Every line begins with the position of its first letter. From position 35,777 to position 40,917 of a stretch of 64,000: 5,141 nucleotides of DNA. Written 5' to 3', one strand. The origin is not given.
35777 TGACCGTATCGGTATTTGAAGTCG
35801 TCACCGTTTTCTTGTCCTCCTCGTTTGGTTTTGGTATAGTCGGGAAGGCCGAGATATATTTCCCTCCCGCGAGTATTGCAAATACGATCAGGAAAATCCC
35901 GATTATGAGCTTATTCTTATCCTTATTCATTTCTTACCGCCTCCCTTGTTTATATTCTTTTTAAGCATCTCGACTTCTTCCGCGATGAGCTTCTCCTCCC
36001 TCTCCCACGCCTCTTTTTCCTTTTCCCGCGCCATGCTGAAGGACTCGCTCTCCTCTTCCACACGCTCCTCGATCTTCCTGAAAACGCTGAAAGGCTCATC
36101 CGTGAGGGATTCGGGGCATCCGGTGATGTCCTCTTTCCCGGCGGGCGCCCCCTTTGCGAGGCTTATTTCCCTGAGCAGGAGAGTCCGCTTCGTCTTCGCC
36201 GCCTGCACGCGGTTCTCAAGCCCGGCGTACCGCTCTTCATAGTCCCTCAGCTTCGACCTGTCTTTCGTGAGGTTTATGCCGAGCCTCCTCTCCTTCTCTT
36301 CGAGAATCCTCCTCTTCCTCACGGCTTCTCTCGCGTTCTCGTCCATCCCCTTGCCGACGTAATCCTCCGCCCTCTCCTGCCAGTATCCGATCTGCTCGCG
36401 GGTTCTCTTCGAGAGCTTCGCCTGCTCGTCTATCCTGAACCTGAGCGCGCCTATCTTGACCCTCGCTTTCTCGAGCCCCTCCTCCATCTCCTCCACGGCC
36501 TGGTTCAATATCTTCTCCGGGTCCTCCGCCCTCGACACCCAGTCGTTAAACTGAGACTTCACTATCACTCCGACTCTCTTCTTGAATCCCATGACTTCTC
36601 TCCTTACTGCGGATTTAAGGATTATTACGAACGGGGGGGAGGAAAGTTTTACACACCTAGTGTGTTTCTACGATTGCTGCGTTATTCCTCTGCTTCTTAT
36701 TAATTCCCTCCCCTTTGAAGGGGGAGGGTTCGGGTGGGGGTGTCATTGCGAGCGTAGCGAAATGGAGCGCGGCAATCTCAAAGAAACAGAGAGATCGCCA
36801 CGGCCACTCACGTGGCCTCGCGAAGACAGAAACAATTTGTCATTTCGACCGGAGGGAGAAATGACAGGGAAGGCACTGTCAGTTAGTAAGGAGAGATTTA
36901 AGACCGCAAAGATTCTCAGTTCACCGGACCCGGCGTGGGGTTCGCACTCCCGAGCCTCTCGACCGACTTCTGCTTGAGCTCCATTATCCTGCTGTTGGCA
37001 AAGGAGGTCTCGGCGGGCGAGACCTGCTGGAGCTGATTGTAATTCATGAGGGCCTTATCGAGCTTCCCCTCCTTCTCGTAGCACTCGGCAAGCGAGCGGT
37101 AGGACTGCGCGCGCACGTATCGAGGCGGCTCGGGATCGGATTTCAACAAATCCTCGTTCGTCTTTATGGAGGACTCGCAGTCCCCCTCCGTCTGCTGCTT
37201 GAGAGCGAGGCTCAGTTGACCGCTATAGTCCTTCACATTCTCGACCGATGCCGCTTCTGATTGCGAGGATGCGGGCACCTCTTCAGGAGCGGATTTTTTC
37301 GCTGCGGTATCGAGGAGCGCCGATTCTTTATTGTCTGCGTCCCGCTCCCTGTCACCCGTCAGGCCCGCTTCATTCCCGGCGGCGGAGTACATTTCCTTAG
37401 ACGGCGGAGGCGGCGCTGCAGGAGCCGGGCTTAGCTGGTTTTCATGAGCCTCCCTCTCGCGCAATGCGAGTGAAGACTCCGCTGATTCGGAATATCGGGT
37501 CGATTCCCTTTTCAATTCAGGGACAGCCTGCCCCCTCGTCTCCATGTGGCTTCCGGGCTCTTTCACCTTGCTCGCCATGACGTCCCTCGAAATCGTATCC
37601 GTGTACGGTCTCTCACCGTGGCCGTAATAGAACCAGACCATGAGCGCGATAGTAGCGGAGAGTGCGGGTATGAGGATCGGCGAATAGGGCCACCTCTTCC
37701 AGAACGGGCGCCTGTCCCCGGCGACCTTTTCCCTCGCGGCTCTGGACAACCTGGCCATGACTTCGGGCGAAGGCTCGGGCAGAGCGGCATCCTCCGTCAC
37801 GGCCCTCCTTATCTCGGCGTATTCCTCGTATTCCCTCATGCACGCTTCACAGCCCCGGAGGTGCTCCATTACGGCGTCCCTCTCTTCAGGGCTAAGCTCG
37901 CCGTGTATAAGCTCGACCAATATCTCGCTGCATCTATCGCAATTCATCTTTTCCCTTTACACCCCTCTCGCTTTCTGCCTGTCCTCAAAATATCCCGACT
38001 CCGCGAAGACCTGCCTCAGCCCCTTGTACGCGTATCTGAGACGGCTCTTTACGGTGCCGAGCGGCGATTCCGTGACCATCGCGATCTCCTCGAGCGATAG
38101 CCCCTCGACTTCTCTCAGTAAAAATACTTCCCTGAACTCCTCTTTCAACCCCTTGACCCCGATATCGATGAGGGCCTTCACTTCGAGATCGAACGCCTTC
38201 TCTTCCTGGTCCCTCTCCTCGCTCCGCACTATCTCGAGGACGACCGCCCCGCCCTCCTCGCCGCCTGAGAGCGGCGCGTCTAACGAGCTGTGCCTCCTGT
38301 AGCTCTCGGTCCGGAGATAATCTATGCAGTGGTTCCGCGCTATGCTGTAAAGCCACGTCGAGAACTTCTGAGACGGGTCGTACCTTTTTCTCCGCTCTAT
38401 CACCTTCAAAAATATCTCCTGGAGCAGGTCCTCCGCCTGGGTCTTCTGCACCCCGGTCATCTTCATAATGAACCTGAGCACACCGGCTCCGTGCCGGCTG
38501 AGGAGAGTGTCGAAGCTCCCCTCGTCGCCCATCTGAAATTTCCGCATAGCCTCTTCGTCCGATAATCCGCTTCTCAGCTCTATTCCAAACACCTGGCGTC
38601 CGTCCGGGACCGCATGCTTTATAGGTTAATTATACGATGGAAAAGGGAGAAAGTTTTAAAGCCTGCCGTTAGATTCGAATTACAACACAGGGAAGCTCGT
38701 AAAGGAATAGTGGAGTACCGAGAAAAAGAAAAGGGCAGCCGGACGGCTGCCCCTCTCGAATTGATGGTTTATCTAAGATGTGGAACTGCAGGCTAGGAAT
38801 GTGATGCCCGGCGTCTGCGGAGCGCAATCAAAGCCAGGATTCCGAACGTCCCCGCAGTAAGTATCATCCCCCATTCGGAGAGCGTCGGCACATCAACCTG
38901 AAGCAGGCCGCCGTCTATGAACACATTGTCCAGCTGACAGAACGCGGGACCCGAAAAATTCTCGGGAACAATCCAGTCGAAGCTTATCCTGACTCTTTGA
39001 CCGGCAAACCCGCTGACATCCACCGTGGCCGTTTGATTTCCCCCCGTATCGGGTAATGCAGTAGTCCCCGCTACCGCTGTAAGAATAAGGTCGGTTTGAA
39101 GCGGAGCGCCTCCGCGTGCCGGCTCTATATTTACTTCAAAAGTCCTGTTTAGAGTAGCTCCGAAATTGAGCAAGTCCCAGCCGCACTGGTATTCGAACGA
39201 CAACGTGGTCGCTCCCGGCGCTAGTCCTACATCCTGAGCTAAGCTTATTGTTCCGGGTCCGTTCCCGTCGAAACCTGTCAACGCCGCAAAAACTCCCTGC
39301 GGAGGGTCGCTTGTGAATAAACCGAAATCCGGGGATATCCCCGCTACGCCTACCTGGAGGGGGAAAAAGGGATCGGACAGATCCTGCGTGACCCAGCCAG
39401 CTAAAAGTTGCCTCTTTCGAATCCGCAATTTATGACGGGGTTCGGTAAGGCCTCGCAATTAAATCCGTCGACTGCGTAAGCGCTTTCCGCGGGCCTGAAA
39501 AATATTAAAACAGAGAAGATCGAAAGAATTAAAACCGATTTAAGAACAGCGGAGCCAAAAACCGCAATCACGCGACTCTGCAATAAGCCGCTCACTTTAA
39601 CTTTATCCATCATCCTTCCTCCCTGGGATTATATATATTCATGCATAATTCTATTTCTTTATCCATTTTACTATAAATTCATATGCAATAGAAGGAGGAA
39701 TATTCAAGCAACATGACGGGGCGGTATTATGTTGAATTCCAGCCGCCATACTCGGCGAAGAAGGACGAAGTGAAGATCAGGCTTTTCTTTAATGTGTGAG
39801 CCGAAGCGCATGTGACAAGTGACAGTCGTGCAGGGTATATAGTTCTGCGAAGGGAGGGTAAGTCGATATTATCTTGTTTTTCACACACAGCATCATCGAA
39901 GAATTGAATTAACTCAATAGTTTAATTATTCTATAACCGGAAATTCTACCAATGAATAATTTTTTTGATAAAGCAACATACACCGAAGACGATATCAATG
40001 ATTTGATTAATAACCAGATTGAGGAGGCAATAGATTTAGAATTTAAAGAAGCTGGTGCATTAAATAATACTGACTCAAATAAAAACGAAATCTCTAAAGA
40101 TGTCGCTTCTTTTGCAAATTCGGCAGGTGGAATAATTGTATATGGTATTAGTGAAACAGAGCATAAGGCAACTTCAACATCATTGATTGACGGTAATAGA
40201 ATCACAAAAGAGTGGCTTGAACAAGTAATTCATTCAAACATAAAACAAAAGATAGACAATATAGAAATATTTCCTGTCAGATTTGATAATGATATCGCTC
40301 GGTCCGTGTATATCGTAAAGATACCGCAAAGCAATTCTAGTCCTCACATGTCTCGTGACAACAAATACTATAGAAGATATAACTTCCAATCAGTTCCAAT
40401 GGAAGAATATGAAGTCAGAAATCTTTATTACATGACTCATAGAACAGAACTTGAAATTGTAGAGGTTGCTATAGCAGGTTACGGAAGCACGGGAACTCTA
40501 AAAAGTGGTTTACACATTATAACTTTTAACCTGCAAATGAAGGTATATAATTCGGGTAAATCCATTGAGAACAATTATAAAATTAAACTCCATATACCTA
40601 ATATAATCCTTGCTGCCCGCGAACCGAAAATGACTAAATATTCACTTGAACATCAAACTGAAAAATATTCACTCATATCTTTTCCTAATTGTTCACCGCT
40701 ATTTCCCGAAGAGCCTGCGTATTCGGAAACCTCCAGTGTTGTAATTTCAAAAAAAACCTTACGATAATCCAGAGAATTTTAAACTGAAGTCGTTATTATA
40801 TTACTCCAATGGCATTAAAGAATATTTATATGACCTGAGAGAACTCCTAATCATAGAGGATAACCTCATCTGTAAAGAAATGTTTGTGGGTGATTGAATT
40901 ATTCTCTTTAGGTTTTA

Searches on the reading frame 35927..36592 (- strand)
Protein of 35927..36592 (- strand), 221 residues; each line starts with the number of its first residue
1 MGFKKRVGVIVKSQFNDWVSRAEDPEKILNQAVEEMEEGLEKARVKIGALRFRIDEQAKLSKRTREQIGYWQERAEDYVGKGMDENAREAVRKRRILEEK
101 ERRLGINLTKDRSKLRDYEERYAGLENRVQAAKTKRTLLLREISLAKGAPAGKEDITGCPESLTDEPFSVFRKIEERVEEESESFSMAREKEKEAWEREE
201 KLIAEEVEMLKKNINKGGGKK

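Call 62: search_protein_families(library=pfam, proteins=[window:35927-36592:-], max_evalue=1e-8)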
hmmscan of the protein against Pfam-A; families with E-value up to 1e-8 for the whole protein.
window:35927-36592:- (221 aa): 1 family
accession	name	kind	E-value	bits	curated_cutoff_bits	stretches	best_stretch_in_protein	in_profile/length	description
PF04012.17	PspA_IM30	-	3e-22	79.8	33.9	1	5-211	4-206/220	PspA/IM30 family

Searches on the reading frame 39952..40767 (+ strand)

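Call 62: search_protein_families(library=pfam, proteins=[window:39952-40767:+], max_evalue=1e-8)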
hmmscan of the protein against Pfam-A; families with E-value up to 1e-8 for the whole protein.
window:39952-40767:+ (271 aa): 1 family
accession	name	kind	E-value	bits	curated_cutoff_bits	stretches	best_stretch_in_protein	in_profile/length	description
PF04326.19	SLFN_AlbA_2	-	1.1e-17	65.1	25.3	1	27-150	3-117/118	Schlafen, AlbA_2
